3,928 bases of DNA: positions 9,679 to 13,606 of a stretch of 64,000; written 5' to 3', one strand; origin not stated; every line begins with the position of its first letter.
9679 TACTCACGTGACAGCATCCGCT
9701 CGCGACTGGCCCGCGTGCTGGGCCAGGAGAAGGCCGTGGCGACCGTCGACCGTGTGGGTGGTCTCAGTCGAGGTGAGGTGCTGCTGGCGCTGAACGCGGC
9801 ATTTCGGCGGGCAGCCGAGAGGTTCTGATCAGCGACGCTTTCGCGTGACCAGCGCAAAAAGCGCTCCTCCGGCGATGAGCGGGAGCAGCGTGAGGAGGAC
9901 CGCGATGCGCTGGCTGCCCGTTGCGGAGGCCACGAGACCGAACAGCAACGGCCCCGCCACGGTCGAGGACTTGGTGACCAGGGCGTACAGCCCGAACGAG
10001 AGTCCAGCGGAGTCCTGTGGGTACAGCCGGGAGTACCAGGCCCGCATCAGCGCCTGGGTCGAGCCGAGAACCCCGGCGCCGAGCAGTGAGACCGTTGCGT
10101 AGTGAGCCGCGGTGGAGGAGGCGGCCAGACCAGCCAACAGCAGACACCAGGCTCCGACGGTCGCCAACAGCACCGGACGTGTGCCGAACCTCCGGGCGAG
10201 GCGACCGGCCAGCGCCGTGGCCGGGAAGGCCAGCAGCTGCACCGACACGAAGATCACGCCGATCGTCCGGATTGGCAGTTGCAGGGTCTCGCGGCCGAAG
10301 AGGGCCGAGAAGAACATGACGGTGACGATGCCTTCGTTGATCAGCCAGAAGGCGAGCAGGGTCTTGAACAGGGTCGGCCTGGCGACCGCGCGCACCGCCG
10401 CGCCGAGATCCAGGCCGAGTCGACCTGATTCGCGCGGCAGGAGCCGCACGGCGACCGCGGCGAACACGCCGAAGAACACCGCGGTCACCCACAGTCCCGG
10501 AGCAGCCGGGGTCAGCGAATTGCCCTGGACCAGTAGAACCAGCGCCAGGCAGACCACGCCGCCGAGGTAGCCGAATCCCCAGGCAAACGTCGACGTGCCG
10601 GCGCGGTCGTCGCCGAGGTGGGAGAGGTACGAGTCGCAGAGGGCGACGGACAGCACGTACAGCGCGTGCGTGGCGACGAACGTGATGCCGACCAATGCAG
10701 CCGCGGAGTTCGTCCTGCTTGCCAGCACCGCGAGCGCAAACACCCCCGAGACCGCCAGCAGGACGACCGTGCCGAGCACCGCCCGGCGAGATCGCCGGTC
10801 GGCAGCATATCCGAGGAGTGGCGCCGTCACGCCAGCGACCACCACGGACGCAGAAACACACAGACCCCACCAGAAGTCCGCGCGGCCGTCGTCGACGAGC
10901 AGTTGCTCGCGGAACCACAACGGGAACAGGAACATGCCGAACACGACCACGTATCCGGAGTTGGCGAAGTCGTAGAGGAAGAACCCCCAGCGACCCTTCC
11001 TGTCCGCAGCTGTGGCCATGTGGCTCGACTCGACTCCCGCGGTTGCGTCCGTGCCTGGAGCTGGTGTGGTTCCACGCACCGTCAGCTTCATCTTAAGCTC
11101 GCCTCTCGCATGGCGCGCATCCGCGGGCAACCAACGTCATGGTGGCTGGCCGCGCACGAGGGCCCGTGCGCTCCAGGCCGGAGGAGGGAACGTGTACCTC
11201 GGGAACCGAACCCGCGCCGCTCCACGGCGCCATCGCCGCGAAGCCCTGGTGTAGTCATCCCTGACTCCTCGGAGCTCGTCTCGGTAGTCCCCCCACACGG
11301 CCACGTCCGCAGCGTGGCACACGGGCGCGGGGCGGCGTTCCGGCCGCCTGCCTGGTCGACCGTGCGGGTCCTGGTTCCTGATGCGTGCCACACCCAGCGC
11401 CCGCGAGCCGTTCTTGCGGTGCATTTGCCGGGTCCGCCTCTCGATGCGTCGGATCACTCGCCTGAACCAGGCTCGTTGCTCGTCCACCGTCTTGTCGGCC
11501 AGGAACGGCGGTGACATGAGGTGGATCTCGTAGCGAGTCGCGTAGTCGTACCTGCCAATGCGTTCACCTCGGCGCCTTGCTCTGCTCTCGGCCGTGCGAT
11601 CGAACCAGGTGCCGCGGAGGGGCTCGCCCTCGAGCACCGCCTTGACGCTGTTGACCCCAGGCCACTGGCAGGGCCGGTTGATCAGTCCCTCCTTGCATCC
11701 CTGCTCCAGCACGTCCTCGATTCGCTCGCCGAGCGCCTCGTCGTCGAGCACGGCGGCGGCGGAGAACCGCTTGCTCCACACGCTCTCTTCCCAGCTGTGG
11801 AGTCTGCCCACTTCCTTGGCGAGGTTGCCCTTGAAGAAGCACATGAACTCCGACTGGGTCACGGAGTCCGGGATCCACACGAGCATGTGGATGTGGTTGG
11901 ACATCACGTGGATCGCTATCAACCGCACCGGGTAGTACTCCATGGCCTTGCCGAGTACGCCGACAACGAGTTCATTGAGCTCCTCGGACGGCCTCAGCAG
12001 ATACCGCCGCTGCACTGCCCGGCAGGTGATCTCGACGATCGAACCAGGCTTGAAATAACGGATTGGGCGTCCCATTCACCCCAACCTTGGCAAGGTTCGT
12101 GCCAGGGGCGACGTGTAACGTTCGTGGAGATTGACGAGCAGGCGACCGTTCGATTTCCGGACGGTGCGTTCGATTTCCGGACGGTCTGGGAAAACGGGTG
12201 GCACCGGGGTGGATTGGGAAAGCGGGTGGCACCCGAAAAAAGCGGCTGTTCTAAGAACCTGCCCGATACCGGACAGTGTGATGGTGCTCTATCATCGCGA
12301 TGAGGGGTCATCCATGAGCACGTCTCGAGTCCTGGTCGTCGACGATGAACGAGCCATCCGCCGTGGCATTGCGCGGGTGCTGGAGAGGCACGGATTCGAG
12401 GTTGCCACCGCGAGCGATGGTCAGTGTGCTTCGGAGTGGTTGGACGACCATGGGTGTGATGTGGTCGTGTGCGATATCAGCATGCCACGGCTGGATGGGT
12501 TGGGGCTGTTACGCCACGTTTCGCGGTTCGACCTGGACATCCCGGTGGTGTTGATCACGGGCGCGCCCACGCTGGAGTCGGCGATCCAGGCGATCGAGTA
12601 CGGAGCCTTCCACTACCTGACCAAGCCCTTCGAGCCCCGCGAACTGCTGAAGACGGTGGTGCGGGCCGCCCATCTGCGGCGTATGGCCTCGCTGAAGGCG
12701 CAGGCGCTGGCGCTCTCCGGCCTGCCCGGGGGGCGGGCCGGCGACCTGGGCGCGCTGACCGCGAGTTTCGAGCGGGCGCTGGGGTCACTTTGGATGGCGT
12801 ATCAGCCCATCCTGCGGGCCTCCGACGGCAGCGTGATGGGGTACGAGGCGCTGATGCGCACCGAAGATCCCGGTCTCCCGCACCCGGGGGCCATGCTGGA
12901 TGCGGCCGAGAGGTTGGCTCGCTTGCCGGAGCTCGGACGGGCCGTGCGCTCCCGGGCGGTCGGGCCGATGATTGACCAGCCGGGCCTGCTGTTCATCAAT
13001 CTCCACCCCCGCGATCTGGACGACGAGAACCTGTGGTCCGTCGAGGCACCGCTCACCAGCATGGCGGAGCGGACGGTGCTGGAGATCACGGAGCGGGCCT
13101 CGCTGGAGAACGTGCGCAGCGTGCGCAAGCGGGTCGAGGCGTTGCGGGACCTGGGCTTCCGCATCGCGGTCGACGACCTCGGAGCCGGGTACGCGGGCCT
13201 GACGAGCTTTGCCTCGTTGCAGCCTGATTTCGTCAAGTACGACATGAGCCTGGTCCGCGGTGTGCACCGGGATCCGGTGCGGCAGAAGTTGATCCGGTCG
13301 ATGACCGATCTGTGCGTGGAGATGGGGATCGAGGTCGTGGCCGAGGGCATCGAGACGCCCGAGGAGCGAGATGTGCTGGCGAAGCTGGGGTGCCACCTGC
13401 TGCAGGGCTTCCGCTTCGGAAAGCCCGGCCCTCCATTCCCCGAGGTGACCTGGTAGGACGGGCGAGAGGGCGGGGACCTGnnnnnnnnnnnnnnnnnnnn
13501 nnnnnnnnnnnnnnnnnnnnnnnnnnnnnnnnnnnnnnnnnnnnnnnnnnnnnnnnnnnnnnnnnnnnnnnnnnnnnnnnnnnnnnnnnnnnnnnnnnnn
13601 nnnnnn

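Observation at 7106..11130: Aromatic amino-acid decarboxylase coupled to a B12-radical-SAM enzyme, with a convergent Atg22-type exporter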

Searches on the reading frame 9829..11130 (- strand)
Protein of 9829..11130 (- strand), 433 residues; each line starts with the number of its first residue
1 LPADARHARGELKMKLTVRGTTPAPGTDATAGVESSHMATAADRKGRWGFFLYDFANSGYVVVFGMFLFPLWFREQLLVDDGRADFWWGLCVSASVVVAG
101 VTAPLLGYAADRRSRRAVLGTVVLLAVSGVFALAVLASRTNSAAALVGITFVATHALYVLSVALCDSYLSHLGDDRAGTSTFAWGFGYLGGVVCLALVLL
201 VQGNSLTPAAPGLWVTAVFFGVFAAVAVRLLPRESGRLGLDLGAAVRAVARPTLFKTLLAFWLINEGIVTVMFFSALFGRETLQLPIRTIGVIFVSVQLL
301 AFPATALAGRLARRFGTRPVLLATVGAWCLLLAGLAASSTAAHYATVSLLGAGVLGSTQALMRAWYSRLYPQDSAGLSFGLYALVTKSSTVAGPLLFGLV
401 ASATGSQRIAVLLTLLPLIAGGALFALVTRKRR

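Call 7: search_protein_families(library=pfam, proteins=[window:9829-11130:-])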
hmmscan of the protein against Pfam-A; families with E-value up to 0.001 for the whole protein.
window:9829-11130:- (433 aa): 2 families
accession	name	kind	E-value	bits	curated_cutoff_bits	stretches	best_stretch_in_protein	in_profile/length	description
PF11700.14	ATG22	-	3.3e-16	59.5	24.1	1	175-432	189-476/482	Vacuole effluxer Atg22 like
PF07690.21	MFS_1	-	2.4e-13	50.2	33.4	1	280-428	24-171/347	Major Facilitator Superfamily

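Call 8: search_protein_families(library=ncbifam, proteins=[window:9829-11130:-])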
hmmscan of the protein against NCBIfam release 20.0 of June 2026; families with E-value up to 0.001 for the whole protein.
window:9829-11130:- (433 aa): 3 families
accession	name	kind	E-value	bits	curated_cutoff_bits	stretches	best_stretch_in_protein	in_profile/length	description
TIGR00899.1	2A0120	subfamily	2.6e-05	23.5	522.3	1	85-415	32-359/375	sugar efflux transporter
TIGR00711.1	efflux_EmrB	subfamily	4.8e-05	22.3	230.2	1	65-198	274-404/485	DHA2 family efflux MFS transporter permease subunit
TIGR00880.1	2_A_01_02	superfamily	0.00029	21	131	1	304-424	14-134/141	multidrug resistance protein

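Call 52: list_cluster_members(proteins=[P0001, P0121, window:9829-11091:-, P0003, P0002])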
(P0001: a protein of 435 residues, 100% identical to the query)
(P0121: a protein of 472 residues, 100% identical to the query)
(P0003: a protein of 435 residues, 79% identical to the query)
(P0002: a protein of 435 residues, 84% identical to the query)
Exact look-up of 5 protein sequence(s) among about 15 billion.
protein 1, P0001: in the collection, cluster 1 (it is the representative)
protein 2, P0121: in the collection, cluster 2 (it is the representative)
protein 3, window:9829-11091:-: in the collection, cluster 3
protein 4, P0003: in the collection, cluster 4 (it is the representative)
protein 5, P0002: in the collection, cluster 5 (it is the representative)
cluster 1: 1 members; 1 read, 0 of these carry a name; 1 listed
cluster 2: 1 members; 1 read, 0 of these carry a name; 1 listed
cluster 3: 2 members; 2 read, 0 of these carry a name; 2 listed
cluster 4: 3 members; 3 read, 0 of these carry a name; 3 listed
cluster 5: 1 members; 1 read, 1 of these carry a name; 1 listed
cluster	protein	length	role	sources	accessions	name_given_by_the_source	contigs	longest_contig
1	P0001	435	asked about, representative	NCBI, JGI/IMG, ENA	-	-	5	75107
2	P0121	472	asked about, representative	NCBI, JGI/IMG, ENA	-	-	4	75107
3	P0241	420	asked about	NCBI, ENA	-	-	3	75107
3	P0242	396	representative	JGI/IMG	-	-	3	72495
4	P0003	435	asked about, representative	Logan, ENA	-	-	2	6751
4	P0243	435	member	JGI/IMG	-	-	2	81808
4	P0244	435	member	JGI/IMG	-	-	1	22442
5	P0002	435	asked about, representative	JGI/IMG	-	radical SAM superfamily enzyme YgiQ (UPF0313 family)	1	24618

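Call 65: search_protein_families(library=pfam, max_evalue=0.0001, proteins=[L179:8786-9913:+])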
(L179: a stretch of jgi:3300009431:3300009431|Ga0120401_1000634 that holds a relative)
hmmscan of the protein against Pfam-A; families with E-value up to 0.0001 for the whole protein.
L179:8786-9913:+ (375 aa): 0 families

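Call 69: find_homologous_proteins(query=window:9829-11091:-, max_evalue=1e-20)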
Query window:9829-11091:- (420 aa): 58 proteins with E <= 1e-20 among 8000 candidates.
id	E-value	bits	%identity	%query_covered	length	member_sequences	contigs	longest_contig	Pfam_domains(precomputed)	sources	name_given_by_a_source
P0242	5.8e-244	828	100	94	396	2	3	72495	PF07690.22,PF11700.15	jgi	-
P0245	8.0e-186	636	80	92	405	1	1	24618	PF07690.22,PF11700.15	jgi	jgi:MFS transporter, UMF1 family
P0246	4.6e-159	548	68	93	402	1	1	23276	PF07690.22,PF11700.15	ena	-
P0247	1.9e-153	530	66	92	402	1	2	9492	PF07690.22,PF11700.15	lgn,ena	-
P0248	2.5e-150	519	66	89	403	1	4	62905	PF07690.22,PF11700.15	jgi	-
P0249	7.6e-147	508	63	93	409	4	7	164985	PF07690.22,PF11700.15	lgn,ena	-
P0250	1.3e-146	507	65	93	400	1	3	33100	PF07690.22,PF11700.15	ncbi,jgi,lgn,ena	-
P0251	5.9e-133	462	62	89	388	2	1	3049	PF07690.22,PF11700.15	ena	-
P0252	5.0e-129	449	60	94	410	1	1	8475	PF07690.22,PF11700.15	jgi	jgi:MFS transporter, UMF1 family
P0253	1.3e-125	438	60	92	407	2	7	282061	PF07690.22,PF11700.15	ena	-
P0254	1.0e-124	435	60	94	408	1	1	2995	PF07690.22,PF11700.15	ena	-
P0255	5.7e-123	429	59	92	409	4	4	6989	PF07690.22,PF11700.15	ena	-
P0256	3.4e-121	423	58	92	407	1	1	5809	PF07690.22,PF11700.15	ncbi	-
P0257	2.0e-120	421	58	92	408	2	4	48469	PF07690.22,PF11700.15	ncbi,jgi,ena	-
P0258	1.2e-106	375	62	76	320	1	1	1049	PF07690.22,PF11700.15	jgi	-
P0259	1.9e-81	292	40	91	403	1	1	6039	PF07690.22,PF11700.15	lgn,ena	-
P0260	3.9e-80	288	43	90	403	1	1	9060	PF07690.22,PF11700.15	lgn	-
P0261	8.6e-78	280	39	91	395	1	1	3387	PF13347.13,PF07690.22,PF11700.15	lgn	-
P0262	1.3e-70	257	36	90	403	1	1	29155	PF13347.13,PF07690.22,PF11700.15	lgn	-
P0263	5.1e-68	248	35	89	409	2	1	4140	PF12832.14,PF07690.22,PF11700.15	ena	-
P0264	6.3e-55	205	37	88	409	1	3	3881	PF07690.22,PF11700.15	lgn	-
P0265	1.1e-54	204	39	85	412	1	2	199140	PF07690.22,PF11700.15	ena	-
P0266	1.2e-50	191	34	90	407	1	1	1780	PF07690.22,PF11700.15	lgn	-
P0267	1.5e-47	181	32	93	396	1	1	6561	PF07690.22,PF11700.15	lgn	-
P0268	7.1e-47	179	34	93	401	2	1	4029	PF07690.22,PF11700.15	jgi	jgi:UMF1 family MFS transporter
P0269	1.4e-45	174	35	91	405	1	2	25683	PF07690.22,PF11700.15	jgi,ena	jgi:UMF1 family MFS transporter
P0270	1.1e-44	171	34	94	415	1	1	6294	PF07690.22,PF11700.15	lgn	-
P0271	1.5e-44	171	34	92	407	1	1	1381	PF07690.22,PF11700.15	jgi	jgi:MFS transporter, UMF1 family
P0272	2.6e-44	170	33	92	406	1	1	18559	PF07690.22,PF11700.15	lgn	-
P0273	9.0e-42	162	32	42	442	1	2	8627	PF13347.13,PF12832.14,PF07690.22,PF11700.15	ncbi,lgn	-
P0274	6.4e-39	152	34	88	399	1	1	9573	PF13347.13,PF07690.22,PF11700.15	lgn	-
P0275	4.6e-33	133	30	93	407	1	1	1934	PF13347.13,PF12832.14,PF07690.22,PF11700.15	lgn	-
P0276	8.3e-33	132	30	92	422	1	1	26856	PF07690.22,PF11700.15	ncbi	-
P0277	6.2e-32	129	32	87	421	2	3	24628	PF12832.14,PF07690.22,PF11700.15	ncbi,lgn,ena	-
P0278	1.1e-31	129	31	86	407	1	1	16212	PF12832.14,PF07690.22,PF11700.15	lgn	-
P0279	1.2e-30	125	32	88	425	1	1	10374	PF12832.14,PF07690.22,PF11700.15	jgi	jgi:UMF1 family MFS transporter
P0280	2.6e-30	124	28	91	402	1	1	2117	PF13347.13,PF12832.14,PF07690.22,PF11700.15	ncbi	-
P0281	1.1e-29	122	31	93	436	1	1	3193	PF00083.31,PF12832.14,PF07690.22,PF11700.15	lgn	-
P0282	2.5e-29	121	31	89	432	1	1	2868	PF13347.13,PF00083.31,PF07690.22,PF11700.15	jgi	-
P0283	3.3e-28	117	31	86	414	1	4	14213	PF13347.13,PF12832.14,PF07690.22,PF11700.15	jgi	jgi:UMF1 family MFS transporter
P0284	1.7e-27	115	39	45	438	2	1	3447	PF07690.22,PF11700.15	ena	-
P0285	7.1e-27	113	27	92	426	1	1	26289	PF07690.22,PF11700.15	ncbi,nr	ncbi:MAG: MFS transporter [Acidobacteria bacterium]|nr:MAG: MFS transporter [Acidobacteriota bacteri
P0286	9.0e-27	112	39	49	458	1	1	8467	PF13347.13,PF12832.14,PF07690.22,PF11700.15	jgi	jgi:MFS transporter, UMF1 family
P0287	2.5e-25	108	31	97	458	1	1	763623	PF13347.13,PF12832.14,PF07690.22,PF11700.15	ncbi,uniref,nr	ncbi:MFS transporter [Actinoplanes bogorensis]|uniref:MFS transporter n=1 Tax=Paractinoplanes bogore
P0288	4.3e-25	107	30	87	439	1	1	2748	PF13347.13,PF07690.22,PF11700.15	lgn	-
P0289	1.5e-24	105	32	94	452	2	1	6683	PF13347.13,PF07690.22,PF11700.15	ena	-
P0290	5.4e-24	103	29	90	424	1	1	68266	PF13347.13,PF00083.31,PF07690.22,PF11700.15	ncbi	ncbi:MAG: MFS transporter [Bryobacteraceae bacterium]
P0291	7.9e-24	103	32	96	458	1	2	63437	PF13347.13,PF07690.22,PF11700.15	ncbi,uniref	ncbi:MFS transporter [Streptomyces sp. NPDC059398]|uniref:MFS transporter n=1 Tax=Streptomyces sp. N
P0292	8.9e-24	103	28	95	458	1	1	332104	PF13347.13,PF07690.22,PF11700.15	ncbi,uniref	ncbi:MFS transporter [Dactylosporangium sp. NPDC048998]|uniref:MFS transporter n=1 Tax=Dactylosporan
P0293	5.6e-23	100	37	46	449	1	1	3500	PF07690.22,PF11700.15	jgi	jgi:UMF1 family MFS transporter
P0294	7.8e-23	99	30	96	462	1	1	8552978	PF13347.13,PF07690.22,PF11700.15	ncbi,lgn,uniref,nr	ncbi:MFS transporter [Streptomyces sp. NBC_01497]|uniref:MFS transporter n=1 Tax=Streptomyces sp. NB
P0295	9.1e-23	99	31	93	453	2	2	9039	PF13347.13,PF07690.22,PF11700.15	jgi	jgi:UMF1 family MFS transporter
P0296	1.2e-22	99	29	96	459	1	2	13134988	PF13347.13,PF07690.22,PF11700.15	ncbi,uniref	ncbi:MFS transporter [Dactylosporangium darangshiense]|uniref:MFS transporter n=1 Tax=Dactylosporang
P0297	1.2e-21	96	29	93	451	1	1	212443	PF13347.13,PF07690.22,PF11700.15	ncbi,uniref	ncbi:MFS transporter [Dactylosporangium sp. NPDC051484]|uniref:MFS transporter n=1 Tax=Dactylosporan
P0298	1.6e-21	95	31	93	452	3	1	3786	PF13347.13,PF07690.22,PF11700.15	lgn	-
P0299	3.0e-21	94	28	90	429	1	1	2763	PF07690.22,PF11700.15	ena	-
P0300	4.8e-21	94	28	93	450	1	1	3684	PF13347.13,PF07690.22,PF11700.15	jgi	jgi:UMF1 family MFS transporter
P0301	7.2e-21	93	27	90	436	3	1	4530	PF13347.13,PF07690.22,PF11700.15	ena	-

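Call 70: find_encoding_contigs(protein=P0246, flank=10000, max_places=3)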
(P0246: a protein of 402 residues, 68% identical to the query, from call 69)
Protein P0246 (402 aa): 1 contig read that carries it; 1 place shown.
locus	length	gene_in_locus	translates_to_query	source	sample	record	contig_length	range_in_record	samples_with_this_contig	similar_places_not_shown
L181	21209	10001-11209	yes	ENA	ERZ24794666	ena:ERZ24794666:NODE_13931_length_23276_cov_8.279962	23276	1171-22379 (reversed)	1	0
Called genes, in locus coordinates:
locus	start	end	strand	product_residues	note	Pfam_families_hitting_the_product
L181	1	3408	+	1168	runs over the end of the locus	-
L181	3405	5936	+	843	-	PF00211:Guanylate_cyc (faint)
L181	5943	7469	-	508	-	PF13185:GAF_2, PF00158:Sigma54_activat, PF13191:AAA_16 (weak), PF14532:Sigma54_activ_2, PF00004:AAA (weak), PF07728:AAA_5, PF25601:AAA_lid_14, PF02954:HTH_8 (weak), +2 more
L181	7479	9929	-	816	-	PF00069:Pkinase, PF01636:APH (weak), PF07714:PK_Tyr_Ser-Thr, PF03781:FGE-sulfatase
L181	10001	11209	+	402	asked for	PF07690:MFS_1, PF11700:ATG22, PF07690:MFS_1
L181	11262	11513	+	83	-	PF05154:TM2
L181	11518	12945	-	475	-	PF00282:Pyridoxal_deC, PF05889:SepSecS (weak), PF00266:Aminotran_5 (weak)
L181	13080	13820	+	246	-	PF01261:AP_endonuc_2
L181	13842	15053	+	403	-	PF16697:Yop-YscD_cpl, PF00498:FHA, PF00512:HisKA, PF02518:HATPase_c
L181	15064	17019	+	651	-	-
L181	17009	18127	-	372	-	PF13439:Glyco_transf_4, PF13579:Glyco_trans_4_4 (weak), PF00534:Glycos_transf_1, PF13692:Glyco_trans_1_4, PF13524:Glyco_trans_1_2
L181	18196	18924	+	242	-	PF00685:Sulfotransfer_1 (weak), PF13469:Sulfotransfer_3 (faint)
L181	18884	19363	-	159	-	-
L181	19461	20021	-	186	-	-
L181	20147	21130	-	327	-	PF00089:Trypsin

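Call 77: search_protein_families(library=pfam, max_evalue=0.0001, proteins=[L181:11262-11513:+, L181:13080-13820:+])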
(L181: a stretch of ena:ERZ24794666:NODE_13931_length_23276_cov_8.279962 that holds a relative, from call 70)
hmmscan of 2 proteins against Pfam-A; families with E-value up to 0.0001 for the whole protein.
L181:11262-11513:+ (83 aa): 1 family
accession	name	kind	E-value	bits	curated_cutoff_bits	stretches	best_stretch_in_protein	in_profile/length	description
PF05154.21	TM2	-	5.9e-14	52.4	27.9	1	20-67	5-51/51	TM2 domain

L181:13080-13820:+ (246 aa): 1 family
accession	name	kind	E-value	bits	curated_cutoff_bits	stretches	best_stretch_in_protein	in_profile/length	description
PF01261.30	AP_endonuc_2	-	2e-16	60.9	31.1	1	35-187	38-188/249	Xylose isomerase-like TIM barrel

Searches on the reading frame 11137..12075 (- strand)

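Call 7: search_protein_families(library=pfam, proteins=[window:11137-12075:-])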
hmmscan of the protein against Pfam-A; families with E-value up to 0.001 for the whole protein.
window:11137-12075:- (312 aa): 1 family
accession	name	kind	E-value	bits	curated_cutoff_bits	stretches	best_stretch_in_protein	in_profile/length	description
PF01797.21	Y1_Tnp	-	5.8e-08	33.3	23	1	32-109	23-106/121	Transposase IS200 like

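Call 8: search_protein_families(library=ncbifam, proteins=[window:11137-12075:-])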
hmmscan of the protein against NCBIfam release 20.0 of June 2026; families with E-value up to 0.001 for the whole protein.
window:11137-12075:- (312 aa): 2 families
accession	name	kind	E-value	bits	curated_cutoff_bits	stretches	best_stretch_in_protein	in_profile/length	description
NF047646.1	REP_Tyr_transpos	equivalog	9.8e-16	58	80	1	5-139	3-144/146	REP-associated tyrosine transposase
NF033573.1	transpos_IS200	equivalog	8.7e-07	29.2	55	1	31-105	28-108/126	IS200/IS605 family transposase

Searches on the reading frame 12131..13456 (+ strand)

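Call 7: search_protein_families(library=pfam, proteins=[window:12131-13456:+])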
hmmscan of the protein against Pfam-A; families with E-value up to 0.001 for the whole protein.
window:12131-13456:+ (441 aa): 2 families
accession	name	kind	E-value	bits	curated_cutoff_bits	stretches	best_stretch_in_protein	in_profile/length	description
PF00563.25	EAL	-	1.9e-49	168.6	31.3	1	215-432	6-236/236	EAL domain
PF00072.30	Response_reg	-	5e-31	107.6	30.2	1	67-176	1-110/111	Response regulator receiver domain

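Call 8: search_protein_families(library=ncbifam, proteins=[window:12131-13456:+])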
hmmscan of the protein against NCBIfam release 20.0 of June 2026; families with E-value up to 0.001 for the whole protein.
window:12131-13456:+ (441 aa): 111 families (the best 25 are shown)
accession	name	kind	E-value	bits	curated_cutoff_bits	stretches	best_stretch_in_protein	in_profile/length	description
NF052265.1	EAL_dom_RimA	equivalog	5.3e-39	134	430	1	221-432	18-233/248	S6 modification regulatory phosphodiesterase RimA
NF052596.1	RR_EAL_PvrR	equivalog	1.3e-30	106.4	580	1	62-429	1-376/398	response regulator cyclic di-GMP phosphodiesterase PvrR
NF045675.1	PhdiestaseDibA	equivalog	2.6e-28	98.8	980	1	218-434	389-617/623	phosphodiesterase DibA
NF007474.0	PRK10060.1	equivalog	3.2e-28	98.3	782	1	219-434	421-646/663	cyclic di-GMP phosphodiesterase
NF008467.0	PRK11359.1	equivalog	6.1e-27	93.9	857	1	218-434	556-784/800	oxygen-sensing cyclic-di-GMP phosphodiesterase DosP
NF008469.0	PRK11361.1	equivalog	1.3e-26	93.3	714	1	64-186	4-126/461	acetoacetate metabolism transcriptional regulator AtoC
TIGR01818.1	ntrC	equivalog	6.6e-25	87.8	558.6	1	67-183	1-117/463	nitrogen regulation protein NR(I)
NF053512.1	nitric_RR_NosR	exception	1.3e-24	87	400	1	67-189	1-124/422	response regulator c-di-GMP phosphodiesterase, NosR family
NF051870.1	NAssimRespRegNtrX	equivalog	1.7e-24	86.5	600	1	65-191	2-134/452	nitrogen assimilation response regulator NtrX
NF052458.1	PhdiestGepA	equivalog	2.1e-24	85.8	1200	1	224-434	609-833/840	phosphodiesterase GepA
NF045505.1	RR_RssB_Pseudo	equivalog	4.4e-24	85.3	700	1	64-183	5-124/394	two-component system response regulator RssB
NF045944.1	ResRegRpaBCyano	equivalog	5.5e-24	84.8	330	1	68-190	1-120/229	response regulator transcription factor RpaB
NF007839.0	PRK10551.1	equivalog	8.4e-23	80.7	461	1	219-432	276-500/518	cyclic di-GMP phosphodiesterase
NF047793.1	ResRegPgtA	equivalog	1.5e-22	80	650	1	64-185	5-126/414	two-component system response regulator PgtA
NF041733.1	resp_reg_CseB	equivalog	2.6e-22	79.3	350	1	66-189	2-122/228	two-component system response regulator CseB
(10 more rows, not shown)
